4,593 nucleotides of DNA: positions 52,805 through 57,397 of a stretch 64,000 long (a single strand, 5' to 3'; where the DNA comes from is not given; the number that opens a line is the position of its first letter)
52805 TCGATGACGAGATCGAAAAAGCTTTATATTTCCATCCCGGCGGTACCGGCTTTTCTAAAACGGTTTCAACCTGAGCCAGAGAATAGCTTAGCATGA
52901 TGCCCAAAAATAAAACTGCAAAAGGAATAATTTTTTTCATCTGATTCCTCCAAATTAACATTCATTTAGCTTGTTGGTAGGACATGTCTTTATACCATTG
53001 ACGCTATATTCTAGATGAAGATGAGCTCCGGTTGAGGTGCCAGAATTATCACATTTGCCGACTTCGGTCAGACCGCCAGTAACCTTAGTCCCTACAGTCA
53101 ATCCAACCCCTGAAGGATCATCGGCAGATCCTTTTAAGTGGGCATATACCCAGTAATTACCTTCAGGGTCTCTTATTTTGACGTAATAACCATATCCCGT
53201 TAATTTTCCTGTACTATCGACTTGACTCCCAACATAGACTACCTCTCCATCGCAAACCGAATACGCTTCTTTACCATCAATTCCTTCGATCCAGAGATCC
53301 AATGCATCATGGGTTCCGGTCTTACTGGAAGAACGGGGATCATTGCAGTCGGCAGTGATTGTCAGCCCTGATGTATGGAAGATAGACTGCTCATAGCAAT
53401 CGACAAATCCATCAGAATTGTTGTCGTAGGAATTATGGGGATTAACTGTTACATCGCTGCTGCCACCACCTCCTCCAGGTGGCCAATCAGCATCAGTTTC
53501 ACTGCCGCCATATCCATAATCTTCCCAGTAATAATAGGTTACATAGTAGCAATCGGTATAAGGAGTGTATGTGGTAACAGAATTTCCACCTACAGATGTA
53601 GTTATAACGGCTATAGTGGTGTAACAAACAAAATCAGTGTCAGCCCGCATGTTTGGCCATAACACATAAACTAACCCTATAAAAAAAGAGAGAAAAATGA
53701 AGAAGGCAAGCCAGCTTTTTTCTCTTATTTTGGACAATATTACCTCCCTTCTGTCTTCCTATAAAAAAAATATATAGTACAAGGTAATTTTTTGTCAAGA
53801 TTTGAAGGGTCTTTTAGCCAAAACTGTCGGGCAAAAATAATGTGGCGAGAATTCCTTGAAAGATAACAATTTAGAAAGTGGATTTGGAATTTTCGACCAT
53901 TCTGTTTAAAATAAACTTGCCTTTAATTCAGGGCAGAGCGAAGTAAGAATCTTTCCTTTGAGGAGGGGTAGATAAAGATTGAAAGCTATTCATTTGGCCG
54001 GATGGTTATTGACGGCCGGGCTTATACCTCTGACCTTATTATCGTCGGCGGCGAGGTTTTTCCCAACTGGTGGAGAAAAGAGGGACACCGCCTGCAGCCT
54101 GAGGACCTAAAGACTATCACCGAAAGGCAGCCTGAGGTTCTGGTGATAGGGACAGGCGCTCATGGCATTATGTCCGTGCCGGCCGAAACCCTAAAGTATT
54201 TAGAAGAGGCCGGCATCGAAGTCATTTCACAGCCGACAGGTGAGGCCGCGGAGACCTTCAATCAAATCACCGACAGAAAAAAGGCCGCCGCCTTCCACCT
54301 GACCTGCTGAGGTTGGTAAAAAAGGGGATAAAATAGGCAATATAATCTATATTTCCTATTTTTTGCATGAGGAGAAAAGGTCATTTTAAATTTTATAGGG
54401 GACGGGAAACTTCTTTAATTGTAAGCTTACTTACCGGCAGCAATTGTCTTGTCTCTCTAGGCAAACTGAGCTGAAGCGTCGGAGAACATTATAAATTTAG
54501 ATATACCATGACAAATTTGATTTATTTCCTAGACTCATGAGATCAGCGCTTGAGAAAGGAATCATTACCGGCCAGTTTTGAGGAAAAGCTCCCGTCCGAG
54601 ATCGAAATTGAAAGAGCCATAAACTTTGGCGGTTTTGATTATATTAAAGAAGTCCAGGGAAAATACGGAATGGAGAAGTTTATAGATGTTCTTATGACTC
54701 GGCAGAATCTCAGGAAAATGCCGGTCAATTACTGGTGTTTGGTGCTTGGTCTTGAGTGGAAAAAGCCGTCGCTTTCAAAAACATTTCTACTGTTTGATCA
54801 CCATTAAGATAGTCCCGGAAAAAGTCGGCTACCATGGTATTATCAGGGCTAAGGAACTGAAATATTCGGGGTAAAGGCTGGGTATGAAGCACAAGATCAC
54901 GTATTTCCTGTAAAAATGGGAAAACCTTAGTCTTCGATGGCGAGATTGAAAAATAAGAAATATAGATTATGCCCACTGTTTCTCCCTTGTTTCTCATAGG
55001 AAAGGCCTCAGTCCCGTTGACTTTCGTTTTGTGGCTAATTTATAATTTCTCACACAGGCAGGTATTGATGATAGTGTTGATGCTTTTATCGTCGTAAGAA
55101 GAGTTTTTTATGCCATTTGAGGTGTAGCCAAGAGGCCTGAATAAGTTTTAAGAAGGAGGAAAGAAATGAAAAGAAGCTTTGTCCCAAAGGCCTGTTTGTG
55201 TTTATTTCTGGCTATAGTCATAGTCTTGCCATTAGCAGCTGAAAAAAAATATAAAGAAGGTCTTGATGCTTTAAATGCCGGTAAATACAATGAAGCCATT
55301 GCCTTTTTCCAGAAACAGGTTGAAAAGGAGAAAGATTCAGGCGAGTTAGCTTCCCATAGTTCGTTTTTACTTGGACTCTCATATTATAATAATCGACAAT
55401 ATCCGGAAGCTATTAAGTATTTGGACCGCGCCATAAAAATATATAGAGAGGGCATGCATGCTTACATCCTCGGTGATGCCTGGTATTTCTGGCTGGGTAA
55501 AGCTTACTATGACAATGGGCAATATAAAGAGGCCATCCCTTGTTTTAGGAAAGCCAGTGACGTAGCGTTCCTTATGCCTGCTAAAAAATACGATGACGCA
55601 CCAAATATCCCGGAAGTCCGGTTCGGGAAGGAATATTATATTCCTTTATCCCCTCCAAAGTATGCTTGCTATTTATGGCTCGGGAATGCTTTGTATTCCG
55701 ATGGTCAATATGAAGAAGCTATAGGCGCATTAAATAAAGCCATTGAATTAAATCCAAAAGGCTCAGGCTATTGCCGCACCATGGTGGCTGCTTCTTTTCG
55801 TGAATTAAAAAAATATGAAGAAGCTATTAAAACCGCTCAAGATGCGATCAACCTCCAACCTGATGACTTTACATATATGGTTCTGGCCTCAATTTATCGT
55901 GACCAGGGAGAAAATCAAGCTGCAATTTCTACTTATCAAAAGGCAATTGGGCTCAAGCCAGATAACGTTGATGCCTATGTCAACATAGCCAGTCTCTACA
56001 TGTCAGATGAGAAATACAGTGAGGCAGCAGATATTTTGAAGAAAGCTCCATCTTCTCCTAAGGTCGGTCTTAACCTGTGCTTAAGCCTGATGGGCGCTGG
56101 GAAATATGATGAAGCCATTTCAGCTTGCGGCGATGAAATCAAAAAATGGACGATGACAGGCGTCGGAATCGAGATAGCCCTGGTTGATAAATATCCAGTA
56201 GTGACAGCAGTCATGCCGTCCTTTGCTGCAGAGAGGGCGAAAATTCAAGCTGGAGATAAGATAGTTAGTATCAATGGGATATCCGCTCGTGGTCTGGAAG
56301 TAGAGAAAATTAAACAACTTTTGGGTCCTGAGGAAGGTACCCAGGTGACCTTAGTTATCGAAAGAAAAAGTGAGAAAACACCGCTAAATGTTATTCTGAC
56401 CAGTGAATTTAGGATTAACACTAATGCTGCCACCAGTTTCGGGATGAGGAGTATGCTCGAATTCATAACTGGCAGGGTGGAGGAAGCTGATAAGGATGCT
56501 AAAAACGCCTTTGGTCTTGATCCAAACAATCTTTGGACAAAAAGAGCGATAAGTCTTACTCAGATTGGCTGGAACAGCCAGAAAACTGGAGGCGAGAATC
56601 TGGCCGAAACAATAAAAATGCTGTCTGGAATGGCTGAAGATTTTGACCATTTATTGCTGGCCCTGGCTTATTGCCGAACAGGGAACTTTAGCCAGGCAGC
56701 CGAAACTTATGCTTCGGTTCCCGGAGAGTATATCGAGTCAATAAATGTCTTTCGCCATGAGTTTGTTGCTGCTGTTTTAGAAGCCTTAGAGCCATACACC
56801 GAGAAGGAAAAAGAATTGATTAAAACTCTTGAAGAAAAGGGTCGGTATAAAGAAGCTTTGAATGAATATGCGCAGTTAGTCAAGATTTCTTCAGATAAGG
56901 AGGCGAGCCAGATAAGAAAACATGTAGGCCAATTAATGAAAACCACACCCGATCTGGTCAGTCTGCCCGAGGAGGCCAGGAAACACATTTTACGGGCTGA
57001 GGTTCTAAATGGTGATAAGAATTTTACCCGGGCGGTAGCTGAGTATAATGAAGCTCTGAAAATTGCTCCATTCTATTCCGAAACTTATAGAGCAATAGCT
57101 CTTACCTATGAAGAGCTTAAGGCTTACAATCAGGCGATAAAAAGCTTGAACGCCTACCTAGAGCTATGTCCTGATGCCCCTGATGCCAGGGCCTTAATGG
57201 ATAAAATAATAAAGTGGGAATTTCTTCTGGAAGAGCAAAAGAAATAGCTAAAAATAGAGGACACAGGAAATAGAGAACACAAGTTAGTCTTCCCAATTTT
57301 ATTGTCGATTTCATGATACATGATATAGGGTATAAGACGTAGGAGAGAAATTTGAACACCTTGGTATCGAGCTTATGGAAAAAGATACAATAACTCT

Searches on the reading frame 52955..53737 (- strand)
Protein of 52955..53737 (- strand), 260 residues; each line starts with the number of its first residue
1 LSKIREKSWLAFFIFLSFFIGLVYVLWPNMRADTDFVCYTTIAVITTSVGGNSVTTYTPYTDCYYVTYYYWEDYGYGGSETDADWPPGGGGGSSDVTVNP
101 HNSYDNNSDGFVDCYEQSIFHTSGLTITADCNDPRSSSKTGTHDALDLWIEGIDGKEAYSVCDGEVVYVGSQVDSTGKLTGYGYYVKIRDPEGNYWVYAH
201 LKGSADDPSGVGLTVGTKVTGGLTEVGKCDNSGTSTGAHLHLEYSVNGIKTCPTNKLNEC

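Call 71: search_protein_families(library=pfam, proteins=[window:52955-53737:-], max_evalue=0.001)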
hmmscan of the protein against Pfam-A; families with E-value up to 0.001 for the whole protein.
window:52955-53737:- (260 aa): 1 family
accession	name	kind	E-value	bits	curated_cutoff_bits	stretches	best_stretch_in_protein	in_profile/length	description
PF01551.29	Peptidase_M23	-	8.9e-11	42.3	28.7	1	151-249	9-92/96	Peptidase family M23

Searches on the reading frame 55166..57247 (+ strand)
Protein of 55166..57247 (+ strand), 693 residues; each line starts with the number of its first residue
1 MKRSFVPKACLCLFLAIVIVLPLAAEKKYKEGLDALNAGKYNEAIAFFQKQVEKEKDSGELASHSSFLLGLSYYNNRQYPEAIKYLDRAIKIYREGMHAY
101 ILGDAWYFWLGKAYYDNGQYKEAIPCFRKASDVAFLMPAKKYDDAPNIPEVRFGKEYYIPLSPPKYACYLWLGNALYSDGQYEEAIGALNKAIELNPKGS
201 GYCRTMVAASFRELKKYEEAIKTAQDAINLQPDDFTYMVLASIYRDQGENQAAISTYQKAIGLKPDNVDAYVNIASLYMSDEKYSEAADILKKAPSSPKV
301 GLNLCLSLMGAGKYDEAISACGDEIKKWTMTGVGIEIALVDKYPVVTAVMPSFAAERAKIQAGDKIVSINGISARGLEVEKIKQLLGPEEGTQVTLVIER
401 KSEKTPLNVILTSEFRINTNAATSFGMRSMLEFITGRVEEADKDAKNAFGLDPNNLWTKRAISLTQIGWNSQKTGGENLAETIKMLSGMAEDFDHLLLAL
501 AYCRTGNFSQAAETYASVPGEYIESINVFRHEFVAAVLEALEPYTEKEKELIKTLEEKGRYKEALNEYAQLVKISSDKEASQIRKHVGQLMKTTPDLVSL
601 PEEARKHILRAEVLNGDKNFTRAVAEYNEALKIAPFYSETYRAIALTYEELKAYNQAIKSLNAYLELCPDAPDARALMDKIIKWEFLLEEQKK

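Call 71: search_protein_families(library=pfam, proteins=[window:55166-57247:+], max_evalue=0.001)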
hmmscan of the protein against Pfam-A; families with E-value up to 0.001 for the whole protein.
window:55166-57247:+ (693 aa): 30 families (the best 25 are shown)
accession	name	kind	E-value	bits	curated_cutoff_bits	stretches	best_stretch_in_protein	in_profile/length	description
PF07719.23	TPR_2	-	4e-47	154.9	27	3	168-198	3-33/34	Tetratricopeptide repeat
PF00515.34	TPR_1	-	8.4e-40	133.5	27.8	4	168-198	3-33/34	Tetratricopeptide repeat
PF13181.12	TPR_8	-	1.6e-39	131.1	25.7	3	237-267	4-34/34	Tetratricopeptide repeat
PF13432.12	TPR_16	-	4.4e-34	117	32.7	2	29-93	1-61/65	Tetratricopeptide repeat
PF13414.12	TPR_11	-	3e-33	113.7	26.8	2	242-279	2-39/42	TPR repeat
PF13428.12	TPR_14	-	2.9e-32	108.2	23.5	0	168-198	3-33/44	Tetratricopeptide repeat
PF14559.12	TPR_19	-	2.6e-30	105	25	2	246-296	3-53/68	Tetratricopeptide repeat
PF13424.12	TPR_12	-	6.1e-29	100.5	30.1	5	68-133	8-74/77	Tetratricopeptide repeat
PF12895.13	ANAPC3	-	1.5e-27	96.1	27.2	1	169-225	26-80/82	Anaphase-promoting complex, cyclosome, subunit 3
PF13176.12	TPR_7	-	3.6e-27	92.5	27.9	1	239-266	4-31/36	Tetratricopeptide repeat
PF13174.12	TPR_6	-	4.4e-25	87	26.3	0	168-198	2-32/33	Tetratricopeptide repeat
PF13371.12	TPR_9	-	9.4e-17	61.2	35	1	618-678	9-69/73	Tetratricopeptide repeat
PF13374.12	TPR_10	-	4.6e-16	58.7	27.5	0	69-95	8-34/42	Tetratricopeptide repeat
PF23914.1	TPR_CcmH_CycH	-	4.3e-11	43.3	42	1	231-297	46-116/158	Cytochrome c-type biogenesis protein H TPR domain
PF17820.7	PDZ_6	-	1.4e-10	41.2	27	1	345-400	1-54/54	PDZ domain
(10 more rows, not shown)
